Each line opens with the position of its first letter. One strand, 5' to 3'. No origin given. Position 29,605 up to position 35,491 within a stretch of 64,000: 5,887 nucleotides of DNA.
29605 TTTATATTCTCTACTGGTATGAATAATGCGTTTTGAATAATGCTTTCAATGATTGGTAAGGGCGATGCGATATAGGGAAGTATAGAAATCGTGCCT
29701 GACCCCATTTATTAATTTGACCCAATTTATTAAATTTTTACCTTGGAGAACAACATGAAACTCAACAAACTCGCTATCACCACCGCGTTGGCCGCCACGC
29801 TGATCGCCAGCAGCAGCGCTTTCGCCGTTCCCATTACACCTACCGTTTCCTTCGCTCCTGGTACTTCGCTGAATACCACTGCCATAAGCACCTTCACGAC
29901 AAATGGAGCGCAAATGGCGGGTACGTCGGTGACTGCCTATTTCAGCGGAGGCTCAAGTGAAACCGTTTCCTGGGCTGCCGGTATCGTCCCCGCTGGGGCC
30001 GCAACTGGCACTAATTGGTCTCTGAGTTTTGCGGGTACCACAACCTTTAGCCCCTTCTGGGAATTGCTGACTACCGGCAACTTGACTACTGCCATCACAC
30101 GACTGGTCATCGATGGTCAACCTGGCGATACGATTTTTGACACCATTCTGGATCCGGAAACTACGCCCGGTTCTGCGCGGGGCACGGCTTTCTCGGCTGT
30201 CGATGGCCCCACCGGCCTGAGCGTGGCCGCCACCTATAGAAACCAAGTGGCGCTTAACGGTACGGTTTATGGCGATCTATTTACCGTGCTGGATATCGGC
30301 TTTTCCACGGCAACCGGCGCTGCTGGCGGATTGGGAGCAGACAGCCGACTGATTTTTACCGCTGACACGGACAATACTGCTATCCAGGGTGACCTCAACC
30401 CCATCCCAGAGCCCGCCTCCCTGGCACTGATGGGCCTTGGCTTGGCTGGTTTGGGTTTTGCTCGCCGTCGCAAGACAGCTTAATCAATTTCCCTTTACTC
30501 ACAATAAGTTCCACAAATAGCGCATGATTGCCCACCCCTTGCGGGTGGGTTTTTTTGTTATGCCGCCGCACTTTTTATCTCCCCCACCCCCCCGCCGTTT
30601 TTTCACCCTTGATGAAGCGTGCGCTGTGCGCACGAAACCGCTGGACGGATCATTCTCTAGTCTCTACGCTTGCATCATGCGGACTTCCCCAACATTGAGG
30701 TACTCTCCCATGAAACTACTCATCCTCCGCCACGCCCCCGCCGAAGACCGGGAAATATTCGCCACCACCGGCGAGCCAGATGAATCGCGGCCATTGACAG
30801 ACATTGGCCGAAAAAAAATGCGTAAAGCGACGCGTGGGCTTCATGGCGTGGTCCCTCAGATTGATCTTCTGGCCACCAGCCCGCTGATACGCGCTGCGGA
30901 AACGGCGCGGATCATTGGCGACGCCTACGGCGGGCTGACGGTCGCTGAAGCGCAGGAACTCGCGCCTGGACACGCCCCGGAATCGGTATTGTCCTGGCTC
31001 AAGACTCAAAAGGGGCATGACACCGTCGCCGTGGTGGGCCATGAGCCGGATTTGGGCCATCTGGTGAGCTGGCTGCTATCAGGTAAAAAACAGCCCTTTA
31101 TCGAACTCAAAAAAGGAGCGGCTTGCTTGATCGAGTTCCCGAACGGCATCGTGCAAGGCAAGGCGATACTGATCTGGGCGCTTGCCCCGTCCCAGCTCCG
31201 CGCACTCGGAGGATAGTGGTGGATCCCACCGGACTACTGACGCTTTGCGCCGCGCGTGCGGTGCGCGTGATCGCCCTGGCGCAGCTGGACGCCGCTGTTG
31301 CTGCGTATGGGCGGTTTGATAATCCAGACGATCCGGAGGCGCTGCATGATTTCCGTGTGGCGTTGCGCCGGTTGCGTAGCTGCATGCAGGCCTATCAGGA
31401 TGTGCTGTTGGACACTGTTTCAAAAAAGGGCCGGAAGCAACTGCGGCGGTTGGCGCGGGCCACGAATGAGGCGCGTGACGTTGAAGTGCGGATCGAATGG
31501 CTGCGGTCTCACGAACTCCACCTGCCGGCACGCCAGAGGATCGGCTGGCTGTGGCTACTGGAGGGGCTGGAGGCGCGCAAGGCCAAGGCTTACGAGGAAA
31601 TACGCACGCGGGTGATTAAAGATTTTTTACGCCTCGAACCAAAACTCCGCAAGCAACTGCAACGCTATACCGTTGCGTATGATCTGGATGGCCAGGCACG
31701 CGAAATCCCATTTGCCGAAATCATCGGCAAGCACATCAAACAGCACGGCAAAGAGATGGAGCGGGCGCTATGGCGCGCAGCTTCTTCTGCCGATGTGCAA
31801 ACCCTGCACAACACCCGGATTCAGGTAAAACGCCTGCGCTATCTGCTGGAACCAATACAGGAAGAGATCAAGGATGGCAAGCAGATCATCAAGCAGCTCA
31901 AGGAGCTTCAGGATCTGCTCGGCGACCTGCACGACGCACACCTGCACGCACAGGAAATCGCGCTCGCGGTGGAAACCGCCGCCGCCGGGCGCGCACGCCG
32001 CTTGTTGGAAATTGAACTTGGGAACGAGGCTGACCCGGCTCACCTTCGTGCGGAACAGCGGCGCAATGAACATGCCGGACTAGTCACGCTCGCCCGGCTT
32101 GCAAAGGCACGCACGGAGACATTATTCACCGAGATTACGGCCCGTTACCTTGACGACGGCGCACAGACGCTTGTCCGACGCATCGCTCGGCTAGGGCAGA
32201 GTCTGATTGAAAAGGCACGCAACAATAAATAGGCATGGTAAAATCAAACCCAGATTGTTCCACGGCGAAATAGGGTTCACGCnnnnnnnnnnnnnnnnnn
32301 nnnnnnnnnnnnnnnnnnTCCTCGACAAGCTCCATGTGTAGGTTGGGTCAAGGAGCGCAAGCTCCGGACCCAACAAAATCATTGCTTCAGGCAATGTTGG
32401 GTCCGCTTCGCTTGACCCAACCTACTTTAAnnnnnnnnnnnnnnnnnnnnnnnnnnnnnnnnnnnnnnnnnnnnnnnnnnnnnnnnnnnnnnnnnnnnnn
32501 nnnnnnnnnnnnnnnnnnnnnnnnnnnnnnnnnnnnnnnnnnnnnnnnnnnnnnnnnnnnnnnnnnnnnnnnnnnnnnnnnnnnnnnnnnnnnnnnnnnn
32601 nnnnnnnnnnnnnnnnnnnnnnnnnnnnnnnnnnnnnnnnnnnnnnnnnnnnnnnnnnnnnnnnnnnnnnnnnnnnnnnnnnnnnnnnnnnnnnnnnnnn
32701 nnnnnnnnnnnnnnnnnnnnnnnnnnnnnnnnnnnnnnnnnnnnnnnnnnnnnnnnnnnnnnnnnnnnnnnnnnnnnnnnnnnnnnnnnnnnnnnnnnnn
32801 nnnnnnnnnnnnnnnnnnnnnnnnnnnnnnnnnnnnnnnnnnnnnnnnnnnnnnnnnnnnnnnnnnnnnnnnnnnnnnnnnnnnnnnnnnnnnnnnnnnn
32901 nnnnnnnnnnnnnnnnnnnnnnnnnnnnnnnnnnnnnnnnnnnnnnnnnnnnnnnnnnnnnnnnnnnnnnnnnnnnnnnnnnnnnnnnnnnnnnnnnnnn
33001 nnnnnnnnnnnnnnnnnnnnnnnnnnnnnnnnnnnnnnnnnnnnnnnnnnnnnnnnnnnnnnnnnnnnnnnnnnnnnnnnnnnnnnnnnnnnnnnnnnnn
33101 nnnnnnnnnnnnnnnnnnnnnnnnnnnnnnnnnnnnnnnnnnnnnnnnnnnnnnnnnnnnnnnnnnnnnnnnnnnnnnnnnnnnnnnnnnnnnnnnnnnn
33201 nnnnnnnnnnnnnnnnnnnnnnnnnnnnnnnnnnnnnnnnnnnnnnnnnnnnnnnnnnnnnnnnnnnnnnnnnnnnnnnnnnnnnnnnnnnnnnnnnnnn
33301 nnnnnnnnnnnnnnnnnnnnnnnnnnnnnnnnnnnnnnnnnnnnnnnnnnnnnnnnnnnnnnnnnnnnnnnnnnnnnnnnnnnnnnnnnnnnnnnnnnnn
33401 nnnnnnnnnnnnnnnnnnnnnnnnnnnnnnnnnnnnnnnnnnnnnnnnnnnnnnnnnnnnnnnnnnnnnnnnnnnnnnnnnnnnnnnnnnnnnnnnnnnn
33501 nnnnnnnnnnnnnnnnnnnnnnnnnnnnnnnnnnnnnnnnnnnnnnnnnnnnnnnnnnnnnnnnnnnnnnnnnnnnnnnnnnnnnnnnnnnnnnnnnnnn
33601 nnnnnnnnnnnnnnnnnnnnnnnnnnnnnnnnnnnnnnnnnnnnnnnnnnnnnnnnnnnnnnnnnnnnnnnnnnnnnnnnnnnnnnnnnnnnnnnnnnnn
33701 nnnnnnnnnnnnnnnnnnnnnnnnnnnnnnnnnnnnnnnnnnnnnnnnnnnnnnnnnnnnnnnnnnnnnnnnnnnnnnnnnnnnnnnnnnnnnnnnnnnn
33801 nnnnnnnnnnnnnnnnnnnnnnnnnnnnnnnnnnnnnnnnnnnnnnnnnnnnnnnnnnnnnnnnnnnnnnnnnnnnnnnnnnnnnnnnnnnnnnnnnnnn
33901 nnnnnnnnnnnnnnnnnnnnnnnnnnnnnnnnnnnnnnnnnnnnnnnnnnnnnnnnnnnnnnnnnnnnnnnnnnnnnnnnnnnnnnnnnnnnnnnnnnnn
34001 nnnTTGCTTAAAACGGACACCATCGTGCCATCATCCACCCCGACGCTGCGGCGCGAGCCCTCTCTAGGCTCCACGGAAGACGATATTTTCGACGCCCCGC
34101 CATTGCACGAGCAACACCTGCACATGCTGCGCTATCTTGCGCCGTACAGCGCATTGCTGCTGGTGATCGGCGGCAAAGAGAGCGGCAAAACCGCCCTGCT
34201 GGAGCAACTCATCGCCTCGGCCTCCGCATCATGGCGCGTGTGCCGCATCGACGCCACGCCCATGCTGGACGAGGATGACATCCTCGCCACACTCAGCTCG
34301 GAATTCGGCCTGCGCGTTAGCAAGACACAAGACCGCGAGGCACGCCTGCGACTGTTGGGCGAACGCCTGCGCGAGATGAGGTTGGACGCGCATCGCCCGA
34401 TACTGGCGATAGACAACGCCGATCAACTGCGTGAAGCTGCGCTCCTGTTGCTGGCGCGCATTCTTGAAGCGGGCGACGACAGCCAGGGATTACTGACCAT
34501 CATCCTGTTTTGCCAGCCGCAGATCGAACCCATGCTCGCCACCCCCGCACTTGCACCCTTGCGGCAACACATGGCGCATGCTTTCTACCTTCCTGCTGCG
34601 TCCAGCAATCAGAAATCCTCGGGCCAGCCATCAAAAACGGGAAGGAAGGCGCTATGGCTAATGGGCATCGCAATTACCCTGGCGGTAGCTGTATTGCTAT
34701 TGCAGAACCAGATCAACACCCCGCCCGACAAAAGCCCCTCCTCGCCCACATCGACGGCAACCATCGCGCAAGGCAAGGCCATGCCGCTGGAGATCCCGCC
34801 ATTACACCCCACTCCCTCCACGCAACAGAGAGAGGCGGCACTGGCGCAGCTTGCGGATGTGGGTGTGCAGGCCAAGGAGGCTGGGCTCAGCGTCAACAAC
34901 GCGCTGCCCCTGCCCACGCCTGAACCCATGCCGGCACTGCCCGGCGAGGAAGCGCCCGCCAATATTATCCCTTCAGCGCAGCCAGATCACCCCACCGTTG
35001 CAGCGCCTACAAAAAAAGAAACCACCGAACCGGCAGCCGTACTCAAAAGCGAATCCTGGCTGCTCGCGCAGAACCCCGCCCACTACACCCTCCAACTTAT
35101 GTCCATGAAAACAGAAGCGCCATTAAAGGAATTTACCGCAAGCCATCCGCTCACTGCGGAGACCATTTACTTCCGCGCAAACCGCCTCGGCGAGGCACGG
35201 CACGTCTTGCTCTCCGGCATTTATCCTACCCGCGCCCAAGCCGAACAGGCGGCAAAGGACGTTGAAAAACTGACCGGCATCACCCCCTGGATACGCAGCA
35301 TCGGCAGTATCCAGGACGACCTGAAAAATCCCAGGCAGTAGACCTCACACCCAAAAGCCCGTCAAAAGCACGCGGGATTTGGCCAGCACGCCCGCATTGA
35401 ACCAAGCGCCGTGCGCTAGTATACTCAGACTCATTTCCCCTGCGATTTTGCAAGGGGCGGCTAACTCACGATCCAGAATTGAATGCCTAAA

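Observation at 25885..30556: Three PEP-CTERM cassettes with near-identical ~0.4 kb leaders and shared 3' ends but unrelated passenger domains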

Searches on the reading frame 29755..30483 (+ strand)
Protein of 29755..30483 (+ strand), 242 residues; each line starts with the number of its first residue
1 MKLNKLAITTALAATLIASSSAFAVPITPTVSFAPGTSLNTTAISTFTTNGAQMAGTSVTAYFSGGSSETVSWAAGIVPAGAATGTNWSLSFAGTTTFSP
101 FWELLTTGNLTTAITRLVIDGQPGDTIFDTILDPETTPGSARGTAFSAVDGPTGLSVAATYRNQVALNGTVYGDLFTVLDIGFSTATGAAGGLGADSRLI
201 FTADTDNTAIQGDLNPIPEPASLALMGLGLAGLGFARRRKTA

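Call 8: search_protein_families(library=ncbifam, proteins=[window:29755-30483:+], max_evalue=0.01)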
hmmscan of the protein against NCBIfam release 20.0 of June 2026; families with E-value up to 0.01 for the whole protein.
window:29755-30483:+ (242 aa): 14 families
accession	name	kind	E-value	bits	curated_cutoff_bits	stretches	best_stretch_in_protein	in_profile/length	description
NF041538.1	PEP_EDSA_1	subfamily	6.2e-10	39.2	100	1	205-240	276-307/307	EDSAP-1 family PEP-CTERM protein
NF038125.1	PEP_CTERM_THxN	subfamily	8.8e-09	35.3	85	1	215-240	222-246/246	THxN family PEP-CTERM protein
NF038129.1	PEP_NF038129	equivalog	4.2e-07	30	65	1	201-240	157-194/194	NF038129 family PEP-CTERM protein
TIGR02595.1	PEP_CTERM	domain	5.1e-06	26.9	16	1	217-240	1-23/24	PEP-CTERM sorting domain-containing protein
NF038126.1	PEP_CTERM_FxDxF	subfamily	5.5e-06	26.7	50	1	213-240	138-165/165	FxDxF family PEP-CTERM protein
NF033554.9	floc_PepA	equivalog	6.1e-06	26.2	80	1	6-241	2-261/261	flocculation-associated PEP-CTERM protein PepA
NF041927.1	Xrt_dep_XDP1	equivalog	8.6e-06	25.9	125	1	212-240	215-242/242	exosortase-dependent surface protein XDP1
NF038120.1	PEP_CTERM_QFxxD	subfamily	2.1e-05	24.5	80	1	214-239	190-215/215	NF038120 family PEP-CTERM protein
TIGR03370.1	VPLPA-CTERM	domain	7.6e-05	22.6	25.35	1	220-240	4-24/25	VPLPA-CTERM sorting domain-containing protein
NF038118.1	PEP_CTERM_CCXG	equivalog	0.00022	21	90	1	214-240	172-199/199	CCXG family PEP-CTERM protein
NF033947.0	PEP-cistern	hypoth_equivalog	0.0011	18.7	60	1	208-239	164-195/195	cistern family PEP-CTERM protein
NF035944.1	PEPxxWA-CTERM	domain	0.0027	17.6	35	1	217-240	1-24/24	PEPxxWA-CTERM sorting domain-containing protein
NF038124.1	PEP_CTERM_TLD_A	exception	0.0027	17.3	100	1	216-240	210-234/235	PEP_CTERM-anchored TLD domain-containing protein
NF038119.1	PEP_CTERM_MHFG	equivalog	0.003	17.9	100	1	203-240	222-259/260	MHFG family PEP-CTERM protein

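Call 9: search_protein_families(library=pfam, proteins=[window:29755-30483:+], max_evalue=0.01)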
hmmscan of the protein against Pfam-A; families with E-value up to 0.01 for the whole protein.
window:29755-30483:+ (242 aa): 2 families
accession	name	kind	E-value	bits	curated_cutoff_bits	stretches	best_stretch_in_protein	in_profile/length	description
PF07589.16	PEP-CTERM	-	6.9e-08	32.7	20.7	1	216-239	1-23/24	PEP-CTERM motif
PF18205.6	VPDSG-CTERM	-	0.0098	16.1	25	0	222-240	8-26/26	VPDSG-CTERM motif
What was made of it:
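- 29755..30483 (+): Gene 3: PEP-CTERM protein, 242 aa. Calls 8 and 9.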

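Call 16: find_encoding_contigs(protein=window:29755-30483:+, flank=10000, max_places=10)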
Protein window:29755-30483:+ (242 aa): 1 contig read that carries it; 1 place shown.
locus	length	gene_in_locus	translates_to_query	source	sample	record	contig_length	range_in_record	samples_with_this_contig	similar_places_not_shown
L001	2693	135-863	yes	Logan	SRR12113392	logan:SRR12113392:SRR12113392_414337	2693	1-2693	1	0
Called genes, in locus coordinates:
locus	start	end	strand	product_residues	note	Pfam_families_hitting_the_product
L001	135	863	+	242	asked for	PF07589:PEP_exosort_dom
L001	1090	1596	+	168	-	PF00300:His_Phos_1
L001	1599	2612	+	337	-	PF05235:CHAD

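Call 51: search_solved_structures(query=window:29755-30483:+, max_evalue=1)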
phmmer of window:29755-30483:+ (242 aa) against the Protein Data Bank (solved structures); distinct sequences matched with E-value up to 1: 2.
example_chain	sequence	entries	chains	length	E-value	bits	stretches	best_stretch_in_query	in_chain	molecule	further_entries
4nww_A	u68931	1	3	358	0.05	16.3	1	8-104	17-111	Capsid protein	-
4nwv_A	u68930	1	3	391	0.059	16.1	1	8-104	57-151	Capsid protein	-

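Call 59: search_protein_families(library=pfam, proteins=[window:29755-30405:+], max_evalue=5)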
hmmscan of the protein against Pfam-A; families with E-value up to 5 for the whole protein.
window:29755-30405:+ (217 aa): 0 families

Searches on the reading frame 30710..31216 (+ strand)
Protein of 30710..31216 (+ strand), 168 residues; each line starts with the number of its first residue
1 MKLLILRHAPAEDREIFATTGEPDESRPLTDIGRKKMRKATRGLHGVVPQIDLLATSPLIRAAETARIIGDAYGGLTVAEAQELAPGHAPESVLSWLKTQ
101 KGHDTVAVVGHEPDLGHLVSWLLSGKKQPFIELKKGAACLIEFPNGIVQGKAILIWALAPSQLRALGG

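Call 8: search_protein_families(library=ncbifam, proteins=[window:30710-31216:+], max_evalue=0.01)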
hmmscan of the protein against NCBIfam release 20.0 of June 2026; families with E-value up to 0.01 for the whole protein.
window:30710-31216:+ (168 aa): 5 families
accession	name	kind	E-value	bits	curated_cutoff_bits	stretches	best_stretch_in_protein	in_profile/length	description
TIGR00249.1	sixA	equivalog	3.6e-20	72.4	74.5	1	1-142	1-139/154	phosphohistidine phosphatase SixA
NF038349.1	dPGM_arch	equivalog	8.5e-07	29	225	1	24-78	21-73/194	2,3-diphosphoglycerate-dependent phosphoglycerate mutase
NF005567.0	PRK07238.1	equivalog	3.9e-05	23.2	326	1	2-79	179-252/378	bifunctional RNase H/acid phosphatase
NF009993.0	PRK13462.1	equivalog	0.00066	19.4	226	1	2-84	7-82/203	acid phosphatase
TIGR03162.1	ribazole_cobC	equivalog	0.0015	18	162.9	1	7-74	5-67/176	alpha-ribazole phosphatase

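Call 9: search_protein_families(library=pfam, proteins=[window:30710-31216:+], max_evalue=0.01)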
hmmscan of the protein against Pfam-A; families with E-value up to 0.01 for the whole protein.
window:30710-31216:+ (168 aa): 1 family
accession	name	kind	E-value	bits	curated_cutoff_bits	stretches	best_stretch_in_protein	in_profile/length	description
PF00300.27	His_Phos_1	-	1.2e-09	38.6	21.7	1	3-84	1-77/194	Histidine phosphatase superfamily (branch 1)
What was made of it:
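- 30710..31216 (+): sixA-like histidine phosphatase gene; right border of the slot. TIGR00249 at E 3.6e-20 (72.4 bits, just under the 74.5 cut-off) and PF00300 (calls 8, 9).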

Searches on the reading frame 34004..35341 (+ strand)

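Call 35: search_protein_families(library=ncbifam, proteins=[window:34004-35341:+], max_evalue=0.00001)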
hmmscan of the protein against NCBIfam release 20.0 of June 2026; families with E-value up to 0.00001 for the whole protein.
window:34004-35341:+ (445 aa): 1 family
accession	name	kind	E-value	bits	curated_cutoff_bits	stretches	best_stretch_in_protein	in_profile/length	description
TIGR03015.1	pepcterm_ATPase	hypoth_equivalog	3.9e-16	59.3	324.5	1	48-197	42-190/269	XrtA/PEP-CTERM system-associated ATPase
